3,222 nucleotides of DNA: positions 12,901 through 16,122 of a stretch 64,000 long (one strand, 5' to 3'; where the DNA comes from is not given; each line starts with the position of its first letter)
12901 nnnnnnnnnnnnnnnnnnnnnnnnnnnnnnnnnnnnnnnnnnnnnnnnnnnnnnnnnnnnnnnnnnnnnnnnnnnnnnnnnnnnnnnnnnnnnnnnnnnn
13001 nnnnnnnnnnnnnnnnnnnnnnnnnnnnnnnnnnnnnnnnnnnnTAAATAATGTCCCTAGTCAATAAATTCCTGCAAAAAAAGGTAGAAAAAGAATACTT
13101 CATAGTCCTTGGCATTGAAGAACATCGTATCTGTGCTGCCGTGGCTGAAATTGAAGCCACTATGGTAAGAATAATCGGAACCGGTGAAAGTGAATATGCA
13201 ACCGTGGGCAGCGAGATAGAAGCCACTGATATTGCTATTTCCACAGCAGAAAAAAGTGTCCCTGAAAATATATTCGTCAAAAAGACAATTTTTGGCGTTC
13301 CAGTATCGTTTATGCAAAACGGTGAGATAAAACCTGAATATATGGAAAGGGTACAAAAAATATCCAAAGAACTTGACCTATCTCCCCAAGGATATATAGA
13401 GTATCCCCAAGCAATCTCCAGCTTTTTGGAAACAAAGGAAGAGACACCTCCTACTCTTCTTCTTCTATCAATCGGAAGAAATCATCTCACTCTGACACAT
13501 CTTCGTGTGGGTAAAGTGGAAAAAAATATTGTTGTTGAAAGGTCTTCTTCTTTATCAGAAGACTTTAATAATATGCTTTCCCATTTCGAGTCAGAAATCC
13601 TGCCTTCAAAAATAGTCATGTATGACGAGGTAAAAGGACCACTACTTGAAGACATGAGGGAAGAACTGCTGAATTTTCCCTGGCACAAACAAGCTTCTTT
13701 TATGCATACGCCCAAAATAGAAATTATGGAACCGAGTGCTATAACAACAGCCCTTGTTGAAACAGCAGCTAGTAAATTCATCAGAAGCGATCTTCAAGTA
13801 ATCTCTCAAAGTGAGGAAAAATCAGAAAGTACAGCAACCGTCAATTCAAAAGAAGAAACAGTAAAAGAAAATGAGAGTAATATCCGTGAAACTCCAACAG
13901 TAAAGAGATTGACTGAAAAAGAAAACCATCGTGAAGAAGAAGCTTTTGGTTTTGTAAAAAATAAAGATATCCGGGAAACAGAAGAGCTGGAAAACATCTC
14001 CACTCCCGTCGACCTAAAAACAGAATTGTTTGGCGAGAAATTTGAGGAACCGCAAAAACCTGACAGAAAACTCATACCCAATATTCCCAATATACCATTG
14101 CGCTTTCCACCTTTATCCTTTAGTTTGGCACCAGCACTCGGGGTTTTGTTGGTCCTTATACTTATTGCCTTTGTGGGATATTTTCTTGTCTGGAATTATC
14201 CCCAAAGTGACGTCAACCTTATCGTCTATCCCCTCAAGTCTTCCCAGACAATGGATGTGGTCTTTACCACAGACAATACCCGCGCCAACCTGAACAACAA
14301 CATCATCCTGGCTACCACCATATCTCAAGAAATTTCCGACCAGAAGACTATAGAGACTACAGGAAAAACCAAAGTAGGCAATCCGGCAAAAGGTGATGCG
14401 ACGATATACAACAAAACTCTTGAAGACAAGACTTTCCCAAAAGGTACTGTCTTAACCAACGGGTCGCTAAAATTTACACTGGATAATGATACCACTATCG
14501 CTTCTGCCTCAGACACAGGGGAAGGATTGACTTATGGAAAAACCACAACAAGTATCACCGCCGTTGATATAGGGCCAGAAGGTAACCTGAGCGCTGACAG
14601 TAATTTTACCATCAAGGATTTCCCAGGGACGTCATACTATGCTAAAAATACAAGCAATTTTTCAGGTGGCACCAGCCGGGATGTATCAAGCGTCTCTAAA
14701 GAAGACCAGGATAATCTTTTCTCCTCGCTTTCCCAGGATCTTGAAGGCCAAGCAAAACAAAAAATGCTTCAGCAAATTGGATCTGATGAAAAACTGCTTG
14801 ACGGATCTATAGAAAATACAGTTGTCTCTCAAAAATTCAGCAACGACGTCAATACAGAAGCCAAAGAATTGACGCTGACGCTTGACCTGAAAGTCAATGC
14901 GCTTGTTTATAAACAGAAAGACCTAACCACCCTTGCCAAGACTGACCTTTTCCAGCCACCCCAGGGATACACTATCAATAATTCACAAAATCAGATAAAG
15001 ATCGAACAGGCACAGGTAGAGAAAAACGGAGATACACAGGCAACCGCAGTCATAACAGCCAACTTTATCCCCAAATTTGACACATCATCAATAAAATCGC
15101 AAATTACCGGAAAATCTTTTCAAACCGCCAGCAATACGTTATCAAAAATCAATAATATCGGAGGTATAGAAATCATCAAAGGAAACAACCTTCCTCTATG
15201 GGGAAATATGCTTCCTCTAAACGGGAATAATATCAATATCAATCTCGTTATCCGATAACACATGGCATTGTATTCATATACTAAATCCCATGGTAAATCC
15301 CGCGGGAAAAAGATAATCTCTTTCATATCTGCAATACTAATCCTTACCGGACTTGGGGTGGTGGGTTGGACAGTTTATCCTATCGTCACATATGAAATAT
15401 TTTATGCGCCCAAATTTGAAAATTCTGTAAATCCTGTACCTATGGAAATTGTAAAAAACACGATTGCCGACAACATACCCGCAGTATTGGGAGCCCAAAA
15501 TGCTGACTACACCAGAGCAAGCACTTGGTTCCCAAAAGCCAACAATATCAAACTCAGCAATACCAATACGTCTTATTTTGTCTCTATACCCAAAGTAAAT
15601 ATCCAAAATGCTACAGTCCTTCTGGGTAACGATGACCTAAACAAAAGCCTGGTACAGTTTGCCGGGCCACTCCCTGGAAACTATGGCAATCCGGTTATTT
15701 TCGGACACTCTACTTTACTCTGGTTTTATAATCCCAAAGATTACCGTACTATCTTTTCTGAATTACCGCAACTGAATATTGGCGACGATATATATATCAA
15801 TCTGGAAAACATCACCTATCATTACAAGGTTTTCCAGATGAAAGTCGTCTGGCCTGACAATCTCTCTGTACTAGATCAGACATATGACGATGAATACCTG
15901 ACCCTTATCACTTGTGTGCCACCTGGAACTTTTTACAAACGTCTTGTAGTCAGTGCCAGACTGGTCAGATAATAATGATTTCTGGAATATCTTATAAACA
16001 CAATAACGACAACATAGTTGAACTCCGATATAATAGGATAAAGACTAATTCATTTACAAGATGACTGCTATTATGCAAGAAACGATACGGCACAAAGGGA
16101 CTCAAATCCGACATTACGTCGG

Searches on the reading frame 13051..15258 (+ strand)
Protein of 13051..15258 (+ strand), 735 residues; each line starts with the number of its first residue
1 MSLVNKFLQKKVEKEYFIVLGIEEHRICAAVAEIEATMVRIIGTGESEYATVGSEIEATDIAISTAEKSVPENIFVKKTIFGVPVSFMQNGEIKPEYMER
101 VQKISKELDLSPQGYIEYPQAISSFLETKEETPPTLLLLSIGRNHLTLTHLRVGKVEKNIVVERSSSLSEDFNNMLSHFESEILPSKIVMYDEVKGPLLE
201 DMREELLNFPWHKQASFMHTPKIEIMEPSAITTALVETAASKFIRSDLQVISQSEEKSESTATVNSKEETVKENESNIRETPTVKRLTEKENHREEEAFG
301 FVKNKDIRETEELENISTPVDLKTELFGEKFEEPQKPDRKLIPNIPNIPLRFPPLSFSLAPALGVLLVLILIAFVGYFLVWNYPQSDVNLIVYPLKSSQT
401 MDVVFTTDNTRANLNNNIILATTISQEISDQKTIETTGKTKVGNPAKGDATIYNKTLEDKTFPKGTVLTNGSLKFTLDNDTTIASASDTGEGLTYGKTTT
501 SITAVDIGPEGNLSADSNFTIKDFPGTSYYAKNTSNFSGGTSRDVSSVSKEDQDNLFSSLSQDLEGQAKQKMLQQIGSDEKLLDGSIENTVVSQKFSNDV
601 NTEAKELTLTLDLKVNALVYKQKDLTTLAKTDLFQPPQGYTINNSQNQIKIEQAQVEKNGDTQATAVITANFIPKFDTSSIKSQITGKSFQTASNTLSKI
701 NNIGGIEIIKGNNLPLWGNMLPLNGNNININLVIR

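Call 3: search_protein_families(library=pfam, proteins=[window:13051-15258:+], max_evalue=0.1)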
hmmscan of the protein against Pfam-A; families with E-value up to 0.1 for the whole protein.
window:13051-15258:+ (735 aa): 1 family
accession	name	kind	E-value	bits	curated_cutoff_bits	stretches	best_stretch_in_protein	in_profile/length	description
PF04865.19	Baseplate_J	-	0.0013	18.6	21.1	1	441-541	18-110/255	Baseplate J-like protein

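Call 4: search_protein_families(library=ncbifam, proteins=[window:13051-15258:+], max_evalue=0.1)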
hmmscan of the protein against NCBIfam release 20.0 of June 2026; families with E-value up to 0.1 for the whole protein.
window:13051-15258:+ (735 aa): 0 families

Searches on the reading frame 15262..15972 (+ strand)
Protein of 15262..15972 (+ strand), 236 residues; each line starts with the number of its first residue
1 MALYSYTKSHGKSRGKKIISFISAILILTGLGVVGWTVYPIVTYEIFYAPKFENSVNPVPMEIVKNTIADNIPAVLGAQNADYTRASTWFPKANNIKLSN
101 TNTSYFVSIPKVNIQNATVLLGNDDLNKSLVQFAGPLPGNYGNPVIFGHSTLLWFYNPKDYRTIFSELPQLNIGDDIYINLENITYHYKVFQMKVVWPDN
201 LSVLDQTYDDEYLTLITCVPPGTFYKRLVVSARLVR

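Call 3: search_protein_families(library=pfam, proteins=[window:15262-15972:+], max_evalue=0.1)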
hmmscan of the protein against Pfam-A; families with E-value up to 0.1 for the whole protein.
window:15262-15972:+ (236 aa): 3 families
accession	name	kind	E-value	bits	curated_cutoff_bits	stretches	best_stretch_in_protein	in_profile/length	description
PF04203.18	Sortase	-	5.8e-22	78.2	26.6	1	108-235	2-125/125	Sortase domain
PF12822.12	ECF_trnsprt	-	0.01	16.3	30.7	1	1-69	84-152/169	ECF transporter, substrate-specific component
PF08139.17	LPAM_1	-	0.054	14.4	20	0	16-30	2-16/18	Prokaryotic membrane lipoprotein lipid attachment site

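Call 4: search_protein_families(library=ncbifam, proteins=[window:15262-15972:+], max_evalue=0.1)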
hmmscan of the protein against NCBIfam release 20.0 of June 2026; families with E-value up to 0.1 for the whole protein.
window:15262-15972:+ (236 aa): 7 families
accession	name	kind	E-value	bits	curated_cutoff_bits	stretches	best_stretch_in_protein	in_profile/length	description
NF033745.1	class_C_sortase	subfamily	4.1e-18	65.9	160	1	126-232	116-218/220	class C sortase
TIGR01076.1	sortase_fam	subfamily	2.2e-17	63.1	39.35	1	107-232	3-125/136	sortase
NF058671.1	sortase_SrtD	exception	1.2e-13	51.1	140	1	24-220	3-170/187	class D sortase, LPxTATN-specific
NF033746.1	class_D_sortase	subfamily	1.1e-12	48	165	1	106-234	12-133/135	class D sortase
NF033747.1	class_E_sortase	subfamily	7.8e-11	42.2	160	1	20-235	2-206/211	class E sortase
TIGR03784.1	marine_sortase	equivalog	0.0001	22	158.25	1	163-220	101-158/174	class GN sortase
NF033748.1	class_F_sortase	subfamily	0.00016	21.3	166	1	134-219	52-134/155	class F sortase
